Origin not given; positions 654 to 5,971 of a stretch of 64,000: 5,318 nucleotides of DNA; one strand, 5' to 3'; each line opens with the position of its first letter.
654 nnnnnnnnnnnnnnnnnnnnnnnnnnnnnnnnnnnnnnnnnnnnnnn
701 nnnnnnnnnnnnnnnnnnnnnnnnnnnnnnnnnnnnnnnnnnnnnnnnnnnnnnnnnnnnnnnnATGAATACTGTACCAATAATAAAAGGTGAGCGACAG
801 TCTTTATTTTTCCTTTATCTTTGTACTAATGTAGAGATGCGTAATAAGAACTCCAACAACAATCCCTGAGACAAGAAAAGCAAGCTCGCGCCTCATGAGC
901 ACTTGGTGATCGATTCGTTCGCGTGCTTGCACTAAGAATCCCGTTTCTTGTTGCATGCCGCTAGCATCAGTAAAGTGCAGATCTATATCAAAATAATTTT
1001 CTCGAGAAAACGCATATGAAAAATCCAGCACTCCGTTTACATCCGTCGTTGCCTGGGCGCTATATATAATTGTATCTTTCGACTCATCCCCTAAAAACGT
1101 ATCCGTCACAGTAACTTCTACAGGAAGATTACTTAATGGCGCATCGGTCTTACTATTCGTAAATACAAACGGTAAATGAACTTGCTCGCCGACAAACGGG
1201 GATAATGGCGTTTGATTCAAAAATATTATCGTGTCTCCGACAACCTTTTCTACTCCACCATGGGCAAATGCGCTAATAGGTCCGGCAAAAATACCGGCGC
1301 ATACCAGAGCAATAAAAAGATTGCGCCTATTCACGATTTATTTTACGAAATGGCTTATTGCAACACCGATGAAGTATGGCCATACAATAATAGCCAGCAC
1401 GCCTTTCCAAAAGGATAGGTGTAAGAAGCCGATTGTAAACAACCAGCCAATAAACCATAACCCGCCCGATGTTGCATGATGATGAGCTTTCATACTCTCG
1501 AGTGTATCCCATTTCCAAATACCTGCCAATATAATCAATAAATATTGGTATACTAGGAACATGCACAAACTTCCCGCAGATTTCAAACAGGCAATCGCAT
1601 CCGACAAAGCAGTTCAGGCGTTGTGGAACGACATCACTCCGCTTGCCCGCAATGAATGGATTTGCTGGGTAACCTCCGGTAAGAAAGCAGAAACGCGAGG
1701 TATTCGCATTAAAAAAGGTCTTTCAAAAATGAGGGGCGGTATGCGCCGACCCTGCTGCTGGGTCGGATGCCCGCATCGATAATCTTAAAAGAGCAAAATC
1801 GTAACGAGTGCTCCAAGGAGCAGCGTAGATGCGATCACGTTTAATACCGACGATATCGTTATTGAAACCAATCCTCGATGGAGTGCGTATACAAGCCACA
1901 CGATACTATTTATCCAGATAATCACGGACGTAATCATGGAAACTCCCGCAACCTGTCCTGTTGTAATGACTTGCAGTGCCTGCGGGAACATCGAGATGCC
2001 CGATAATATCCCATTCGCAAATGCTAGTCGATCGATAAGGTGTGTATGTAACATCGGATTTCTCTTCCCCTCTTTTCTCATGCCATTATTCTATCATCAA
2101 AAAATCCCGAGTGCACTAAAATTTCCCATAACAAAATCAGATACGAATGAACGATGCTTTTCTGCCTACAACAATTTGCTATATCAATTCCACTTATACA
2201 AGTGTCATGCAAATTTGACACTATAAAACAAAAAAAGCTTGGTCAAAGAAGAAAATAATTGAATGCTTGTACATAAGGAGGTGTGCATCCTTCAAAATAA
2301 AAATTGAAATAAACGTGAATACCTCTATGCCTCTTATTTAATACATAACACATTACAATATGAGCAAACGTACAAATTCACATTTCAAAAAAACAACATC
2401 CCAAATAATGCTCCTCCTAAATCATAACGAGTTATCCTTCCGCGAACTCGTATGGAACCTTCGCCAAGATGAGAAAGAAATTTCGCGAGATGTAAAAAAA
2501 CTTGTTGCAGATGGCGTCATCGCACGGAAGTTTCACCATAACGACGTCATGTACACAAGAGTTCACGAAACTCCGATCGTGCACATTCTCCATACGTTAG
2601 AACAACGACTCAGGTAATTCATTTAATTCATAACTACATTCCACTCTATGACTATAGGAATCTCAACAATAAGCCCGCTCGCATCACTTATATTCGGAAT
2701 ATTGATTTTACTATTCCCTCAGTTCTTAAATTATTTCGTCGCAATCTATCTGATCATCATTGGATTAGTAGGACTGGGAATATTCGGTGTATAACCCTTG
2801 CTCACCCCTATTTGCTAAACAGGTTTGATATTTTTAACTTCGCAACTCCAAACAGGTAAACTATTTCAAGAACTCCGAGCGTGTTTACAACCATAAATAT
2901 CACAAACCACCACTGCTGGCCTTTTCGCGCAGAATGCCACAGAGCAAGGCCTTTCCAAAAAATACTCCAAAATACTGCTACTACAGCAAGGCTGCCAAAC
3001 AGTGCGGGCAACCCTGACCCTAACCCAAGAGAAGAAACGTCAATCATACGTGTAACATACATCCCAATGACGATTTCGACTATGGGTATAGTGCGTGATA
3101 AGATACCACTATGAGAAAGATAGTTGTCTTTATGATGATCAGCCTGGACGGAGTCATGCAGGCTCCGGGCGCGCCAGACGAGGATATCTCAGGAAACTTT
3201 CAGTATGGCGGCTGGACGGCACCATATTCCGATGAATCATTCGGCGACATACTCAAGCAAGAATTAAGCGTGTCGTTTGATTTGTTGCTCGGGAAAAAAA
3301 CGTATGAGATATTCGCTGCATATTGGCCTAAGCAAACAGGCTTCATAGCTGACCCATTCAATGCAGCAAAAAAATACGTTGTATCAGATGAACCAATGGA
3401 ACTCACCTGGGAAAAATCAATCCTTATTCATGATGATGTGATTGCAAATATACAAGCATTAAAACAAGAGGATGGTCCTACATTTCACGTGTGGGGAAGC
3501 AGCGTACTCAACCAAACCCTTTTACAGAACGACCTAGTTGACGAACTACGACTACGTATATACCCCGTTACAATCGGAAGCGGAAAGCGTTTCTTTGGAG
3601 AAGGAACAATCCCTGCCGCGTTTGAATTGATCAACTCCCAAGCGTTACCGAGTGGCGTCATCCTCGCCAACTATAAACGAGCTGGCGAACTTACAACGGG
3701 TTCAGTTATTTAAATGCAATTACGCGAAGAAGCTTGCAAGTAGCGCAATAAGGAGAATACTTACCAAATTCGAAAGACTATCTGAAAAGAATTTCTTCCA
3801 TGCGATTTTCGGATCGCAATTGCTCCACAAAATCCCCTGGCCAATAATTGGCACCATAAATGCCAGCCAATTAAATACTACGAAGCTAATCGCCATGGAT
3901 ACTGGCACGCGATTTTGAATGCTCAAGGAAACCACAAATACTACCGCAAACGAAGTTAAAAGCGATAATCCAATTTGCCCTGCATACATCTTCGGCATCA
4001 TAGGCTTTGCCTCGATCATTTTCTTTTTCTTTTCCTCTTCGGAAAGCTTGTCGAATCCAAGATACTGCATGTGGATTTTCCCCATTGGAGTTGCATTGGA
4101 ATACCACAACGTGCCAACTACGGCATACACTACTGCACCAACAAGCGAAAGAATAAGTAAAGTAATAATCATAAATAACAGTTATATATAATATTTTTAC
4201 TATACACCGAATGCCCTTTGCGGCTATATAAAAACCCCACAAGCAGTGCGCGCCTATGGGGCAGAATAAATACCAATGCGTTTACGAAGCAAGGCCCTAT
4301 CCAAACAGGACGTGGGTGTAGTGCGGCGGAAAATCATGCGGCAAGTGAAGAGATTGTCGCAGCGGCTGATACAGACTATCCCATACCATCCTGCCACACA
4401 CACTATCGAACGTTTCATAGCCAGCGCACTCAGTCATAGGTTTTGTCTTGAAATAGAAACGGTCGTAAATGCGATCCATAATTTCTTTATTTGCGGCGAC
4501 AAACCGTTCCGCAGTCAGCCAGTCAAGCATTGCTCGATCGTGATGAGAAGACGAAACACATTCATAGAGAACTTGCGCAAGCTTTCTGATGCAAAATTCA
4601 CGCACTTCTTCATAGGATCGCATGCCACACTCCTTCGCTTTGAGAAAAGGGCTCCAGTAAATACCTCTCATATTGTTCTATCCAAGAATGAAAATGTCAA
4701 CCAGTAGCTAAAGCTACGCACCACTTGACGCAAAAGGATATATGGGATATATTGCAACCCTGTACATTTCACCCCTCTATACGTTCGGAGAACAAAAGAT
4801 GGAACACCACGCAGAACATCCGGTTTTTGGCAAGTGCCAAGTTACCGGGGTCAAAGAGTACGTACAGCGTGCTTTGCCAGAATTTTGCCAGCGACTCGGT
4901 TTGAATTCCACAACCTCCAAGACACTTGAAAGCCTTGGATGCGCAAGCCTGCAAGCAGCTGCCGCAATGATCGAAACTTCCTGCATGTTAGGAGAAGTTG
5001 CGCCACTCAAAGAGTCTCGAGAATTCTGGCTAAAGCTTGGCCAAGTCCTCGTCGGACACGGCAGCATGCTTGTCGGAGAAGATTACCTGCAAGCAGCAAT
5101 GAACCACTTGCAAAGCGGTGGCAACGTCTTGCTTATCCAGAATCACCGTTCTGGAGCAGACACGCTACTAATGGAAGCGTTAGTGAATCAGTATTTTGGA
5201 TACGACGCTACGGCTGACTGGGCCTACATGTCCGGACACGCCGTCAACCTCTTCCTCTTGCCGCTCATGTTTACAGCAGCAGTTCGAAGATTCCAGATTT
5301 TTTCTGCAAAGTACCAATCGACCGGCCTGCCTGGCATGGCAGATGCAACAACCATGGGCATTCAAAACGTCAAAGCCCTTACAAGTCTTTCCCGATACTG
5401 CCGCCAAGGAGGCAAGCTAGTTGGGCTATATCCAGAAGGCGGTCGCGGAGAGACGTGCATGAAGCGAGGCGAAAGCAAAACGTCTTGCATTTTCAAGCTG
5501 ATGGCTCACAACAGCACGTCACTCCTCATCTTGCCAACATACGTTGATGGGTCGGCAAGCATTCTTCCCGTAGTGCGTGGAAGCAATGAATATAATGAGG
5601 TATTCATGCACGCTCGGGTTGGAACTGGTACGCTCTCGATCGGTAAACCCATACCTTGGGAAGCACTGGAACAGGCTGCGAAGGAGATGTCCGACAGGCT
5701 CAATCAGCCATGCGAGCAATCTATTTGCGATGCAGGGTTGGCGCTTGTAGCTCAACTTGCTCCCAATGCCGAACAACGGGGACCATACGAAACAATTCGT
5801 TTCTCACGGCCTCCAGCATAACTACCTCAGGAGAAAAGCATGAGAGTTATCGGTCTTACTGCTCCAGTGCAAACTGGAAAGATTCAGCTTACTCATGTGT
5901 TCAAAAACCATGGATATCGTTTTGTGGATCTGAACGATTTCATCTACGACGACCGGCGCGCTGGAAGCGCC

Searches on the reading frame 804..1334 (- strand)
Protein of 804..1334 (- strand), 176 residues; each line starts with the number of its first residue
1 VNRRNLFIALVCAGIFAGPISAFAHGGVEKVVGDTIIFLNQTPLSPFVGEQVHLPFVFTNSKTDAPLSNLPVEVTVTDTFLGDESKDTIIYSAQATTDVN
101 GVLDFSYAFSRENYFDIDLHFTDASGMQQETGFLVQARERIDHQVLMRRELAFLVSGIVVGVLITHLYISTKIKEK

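Call 8: search_protein_families(library=pfam, proteins=[window:804-1334:-], max_evalue=0.001)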
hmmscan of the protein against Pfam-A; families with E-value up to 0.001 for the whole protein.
window:804-1334:- (176 aa): 0 families

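Call 101: find_encoding_contigs(protein=window:804-1334:-, flank=10000, max_places=2)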
Protein window:804-1334:- (176 aa): 1 contig read that carries it; 1 place shown.
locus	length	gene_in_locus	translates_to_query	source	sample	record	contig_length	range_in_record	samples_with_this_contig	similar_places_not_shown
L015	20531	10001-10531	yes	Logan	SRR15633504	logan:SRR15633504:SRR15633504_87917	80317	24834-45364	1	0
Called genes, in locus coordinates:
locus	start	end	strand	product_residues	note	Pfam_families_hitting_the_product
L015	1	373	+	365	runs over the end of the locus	PF00534:Glycos_transf_1, PF13692:Glyco_trans_1_4, PF26337:Gtf3_C (weak)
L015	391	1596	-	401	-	PF01041:DegT_DnrJ_EryC1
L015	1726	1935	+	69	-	-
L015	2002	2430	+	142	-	PF00903:Glyoxalase, PF06983:3-dmu-9_3-mt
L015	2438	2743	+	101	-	-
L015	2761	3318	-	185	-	PF01872:RibD_C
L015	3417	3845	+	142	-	PF01047:MarR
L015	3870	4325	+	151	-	PF19371:DUF5946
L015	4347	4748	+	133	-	-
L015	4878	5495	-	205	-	-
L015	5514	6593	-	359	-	PF01553:Acyltransferase (weak)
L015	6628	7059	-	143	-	-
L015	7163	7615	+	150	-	PF08570:DUF1761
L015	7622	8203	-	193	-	PF01872:RibD_C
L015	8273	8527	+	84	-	PF18893:DUF5652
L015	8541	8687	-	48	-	PF11295:DUF3096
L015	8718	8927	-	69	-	-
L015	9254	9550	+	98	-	-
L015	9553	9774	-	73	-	PF13376:OmdA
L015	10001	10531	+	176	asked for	-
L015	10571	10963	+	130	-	PF07883:Cupin_2, PF02311:AraC_binding (weak)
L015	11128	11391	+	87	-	-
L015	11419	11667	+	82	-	PF04226:Transgly_assoc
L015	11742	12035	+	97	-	PF19029:DUF883_C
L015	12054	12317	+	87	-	PF07332:Phage_holin_3_6 (weak)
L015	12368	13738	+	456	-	PF25917:BSH_RND (weak), PF25973:BSH_CzcB (weak)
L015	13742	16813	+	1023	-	PF00873:ACR_tran, PF02355:SecD_SecF_C (weak)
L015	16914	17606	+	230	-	-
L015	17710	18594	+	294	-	PF06983:3-dmu-9_3-mt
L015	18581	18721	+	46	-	-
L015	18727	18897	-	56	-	-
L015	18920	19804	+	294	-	PF02424:ApbE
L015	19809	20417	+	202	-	PF06736:TMEM175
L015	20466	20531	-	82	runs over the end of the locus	PF02201:SWIB, PF26291:SWIB_eIF2D (weak)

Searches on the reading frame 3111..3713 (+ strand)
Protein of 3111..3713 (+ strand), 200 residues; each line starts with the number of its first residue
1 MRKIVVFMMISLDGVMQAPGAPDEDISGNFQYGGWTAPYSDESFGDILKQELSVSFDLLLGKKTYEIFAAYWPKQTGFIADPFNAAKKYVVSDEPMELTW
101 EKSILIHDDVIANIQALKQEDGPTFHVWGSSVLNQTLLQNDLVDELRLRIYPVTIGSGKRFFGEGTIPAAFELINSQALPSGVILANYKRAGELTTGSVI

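Call 8: search_protein_families(library=pfam, proteins=[window:3111-3713:+], max_evalue=0.001)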
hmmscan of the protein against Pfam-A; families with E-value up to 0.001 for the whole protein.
window:3111-3713:+ (200 aa): 1 family
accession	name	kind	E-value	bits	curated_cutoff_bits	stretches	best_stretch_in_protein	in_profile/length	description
PF01872.23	RibD_C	-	8.4e-19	68.6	24.1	1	2-185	1-197/197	RibD C-terminal domain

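Call 44: find_encoding_contigs(protein=window:3111-3713:+, flank=10000, max_places=4)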
Protein window:3111-3713:+ (200 aa): no gene with exactly this product is on record in the collection.

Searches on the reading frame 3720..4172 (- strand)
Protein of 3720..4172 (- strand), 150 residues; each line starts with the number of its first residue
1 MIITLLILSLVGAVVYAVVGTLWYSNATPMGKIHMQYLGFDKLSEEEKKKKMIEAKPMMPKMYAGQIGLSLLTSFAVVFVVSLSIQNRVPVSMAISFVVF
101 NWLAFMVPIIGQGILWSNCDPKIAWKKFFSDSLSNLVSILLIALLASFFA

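Call 8: search_protein_families(library=pfam, proteins=[window:3720-4172:-], max_evalue=0.001)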
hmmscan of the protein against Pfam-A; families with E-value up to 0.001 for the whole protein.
window:3720-4172:- (150 aa): 1 family
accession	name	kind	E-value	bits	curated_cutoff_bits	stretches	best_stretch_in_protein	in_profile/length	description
PF08570.15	DUF1761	-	1e-10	42.4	31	1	10-145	4-121/123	Protein of unknown function (DUF1761)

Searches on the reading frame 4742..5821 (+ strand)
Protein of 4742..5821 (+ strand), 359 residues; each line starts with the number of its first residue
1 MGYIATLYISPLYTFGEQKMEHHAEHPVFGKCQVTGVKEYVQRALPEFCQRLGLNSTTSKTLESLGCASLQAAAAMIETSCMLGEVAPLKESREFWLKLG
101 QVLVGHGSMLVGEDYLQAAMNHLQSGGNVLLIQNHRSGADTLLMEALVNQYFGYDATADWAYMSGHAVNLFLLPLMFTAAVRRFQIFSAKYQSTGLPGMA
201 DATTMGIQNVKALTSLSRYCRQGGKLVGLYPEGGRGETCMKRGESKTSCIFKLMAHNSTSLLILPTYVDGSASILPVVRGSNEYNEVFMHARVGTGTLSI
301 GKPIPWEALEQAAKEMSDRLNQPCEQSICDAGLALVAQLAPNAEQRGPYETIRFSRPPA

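Call 8: search_protein_families(library=pfam, proteins=[window:4742-5821:+], max_evalue=0.001)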
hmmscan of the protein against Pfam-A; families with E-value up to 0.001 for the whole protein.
window:4742-5821:+ (359 aa): 1 family
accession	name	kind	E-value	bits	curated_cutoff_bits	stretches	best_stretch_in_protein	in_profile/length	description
PF01553.26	Acyltransferase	-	2e-06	28.1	23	1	121-240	8-106/132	Acyltransferase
